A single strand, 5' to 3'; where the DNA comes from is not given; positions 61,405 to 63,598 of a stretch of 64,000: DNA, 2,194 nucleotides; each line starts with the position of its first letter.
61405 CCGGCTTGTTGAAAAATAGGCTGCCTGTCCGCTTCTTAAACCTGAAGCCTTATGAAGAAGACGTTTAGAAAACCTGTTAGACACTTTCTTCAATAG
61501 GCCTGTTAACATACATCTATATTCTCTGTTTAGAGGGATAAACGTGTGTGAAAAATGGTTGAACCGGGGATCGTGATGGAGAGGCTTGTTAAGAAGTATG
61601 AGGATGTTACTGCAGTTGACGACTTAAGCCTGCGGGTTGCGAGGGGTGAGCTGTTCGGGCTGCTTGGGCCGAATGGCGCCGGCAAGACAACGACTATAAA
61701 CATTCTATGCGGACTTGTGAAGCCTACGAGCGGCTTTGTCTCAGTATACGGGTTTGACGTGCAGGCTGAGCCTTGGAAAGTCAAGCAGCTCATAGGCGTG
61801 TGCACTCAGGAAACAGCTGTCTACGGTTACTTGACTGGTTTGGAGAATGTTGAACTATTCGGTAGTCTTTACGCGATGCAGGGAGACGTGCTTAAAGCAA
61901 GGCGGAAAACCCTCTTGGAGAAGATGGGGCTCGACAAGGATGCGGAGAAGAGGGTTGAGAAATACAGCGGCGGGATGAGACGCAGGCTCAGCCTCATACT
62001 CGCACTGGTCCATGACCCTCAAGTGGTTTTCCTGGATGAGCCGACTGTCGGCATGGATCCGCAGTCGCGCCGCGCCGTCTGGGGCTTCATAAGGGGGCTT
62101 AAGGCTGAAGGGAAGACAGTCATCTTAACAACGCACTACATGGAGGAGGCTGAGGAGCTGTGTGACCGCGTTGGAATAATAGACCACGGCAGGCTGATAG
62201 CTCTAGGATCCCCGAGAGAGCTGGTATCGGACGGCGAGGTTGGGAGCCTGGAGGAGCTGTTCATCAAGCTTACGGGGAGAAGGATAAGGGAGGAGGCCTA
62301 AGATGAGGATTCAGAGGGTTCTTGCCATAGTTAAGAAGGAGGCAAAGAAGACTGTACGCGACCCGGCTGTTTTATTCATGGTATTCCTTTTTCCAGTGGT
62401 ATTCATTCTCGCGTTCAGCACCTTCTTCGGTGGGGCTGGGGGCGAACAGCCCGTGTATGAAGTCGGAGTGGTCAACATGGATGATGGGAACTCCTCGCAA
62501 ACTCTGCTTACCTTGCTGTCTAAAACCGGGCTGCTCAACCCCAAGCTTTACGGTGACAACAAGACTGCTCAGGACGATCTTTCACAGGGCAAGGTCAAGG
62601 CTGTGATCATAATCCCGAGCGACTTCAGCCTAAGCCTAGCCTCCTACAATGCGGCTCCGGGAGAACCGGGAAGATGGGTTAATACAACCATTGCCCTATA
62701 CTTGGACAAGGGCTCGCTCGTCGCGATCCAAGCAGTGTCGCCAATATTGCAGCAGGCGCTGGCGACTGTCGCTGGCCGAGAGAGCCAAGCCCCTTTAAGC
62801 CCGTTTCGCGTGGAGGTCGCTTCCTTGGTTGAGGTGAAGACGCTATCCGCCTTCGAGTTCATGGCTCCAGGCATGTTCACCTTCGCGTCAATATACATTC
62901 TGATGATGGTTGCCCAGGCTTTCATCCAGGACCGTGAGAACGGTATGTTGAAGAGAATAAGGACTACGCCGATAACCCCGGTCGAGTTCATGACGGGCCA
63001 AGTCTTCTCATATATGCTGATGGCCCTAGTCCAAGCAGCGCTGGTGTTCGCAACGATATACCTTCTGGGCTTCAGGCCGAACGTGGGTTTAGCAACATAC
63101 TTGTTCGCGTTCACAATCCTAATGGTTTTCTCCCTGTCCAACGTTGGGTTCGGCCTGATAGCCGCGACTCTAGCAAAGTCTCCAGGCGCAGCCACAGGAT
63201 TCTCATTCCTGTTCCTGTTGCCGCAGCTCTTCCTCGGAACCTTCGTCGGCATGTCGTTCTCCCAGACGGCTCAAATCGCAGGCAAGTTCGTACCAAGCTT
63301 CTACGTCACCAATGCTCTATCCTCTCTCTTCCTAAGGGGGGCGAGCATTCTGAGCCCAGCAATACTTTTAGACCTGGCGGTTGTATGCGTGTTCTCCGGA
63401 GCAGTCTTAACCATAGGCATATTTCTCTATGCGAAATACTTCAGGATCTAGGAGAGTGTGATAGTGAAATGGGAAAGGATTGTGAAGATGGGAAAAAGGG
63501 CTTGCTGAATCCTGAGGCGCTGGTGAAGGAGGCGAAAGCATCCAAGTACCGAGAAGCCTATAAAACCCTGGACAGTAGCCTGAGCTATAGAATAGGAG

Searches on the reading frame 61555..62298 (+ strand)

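Call 20: search_protein_families(library=pfam, proteins=[window:61555-62298:+], max_evalue=0.001)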
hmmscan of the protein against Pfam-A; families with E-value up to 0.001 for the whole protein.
window:61555-62298:+ (248 aa): 4 families
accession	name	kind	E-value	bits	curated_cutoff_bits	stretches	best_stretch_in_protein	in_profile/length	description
PF00005.33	ABC_tran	-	7.9e-30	104.7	25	1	22-164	2-136/137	ABC transporter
PF13304.12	AAA_21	-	7.3e-13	49.7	27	1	136-194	237-298/304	AAA domain, putative AbiEii toxin, Type IV TA system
PF00004.35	AAA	-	0.00038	21.4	21.2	0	36-200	3-115/131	ATPase family associated with various cellular activities (AAA)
PF13191.12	AAA_16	-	0.00066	20.6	32.6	0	17-162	8-140/167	AAA ATPase domain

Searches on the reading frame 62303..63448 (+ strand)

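Call 20: search_protein_families(library=pfam, proteins=[window:62303-63448:+], max_evalue=0.001)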
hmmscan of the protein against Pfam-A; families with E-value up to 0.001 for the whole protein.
window:62303-63448:+ (382 aa): 3 families
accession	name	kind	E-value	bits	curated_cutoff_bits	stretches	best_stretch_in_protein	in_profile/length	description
PF12698.13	ABC2_membrane_3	-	4.5e-41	141.5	31.6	1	22-373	2-346/347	ABC-2 family transporter protein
PF01061.29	ABC2_membrane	-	2.5e-21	76.7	26.9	1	183-343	51-210/211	ABC-2 type transporter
PF12679.13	ABC2_membrane_2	-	4.9e-08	33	27.2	1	7-318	1-214/283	ABC-2 family transporter protein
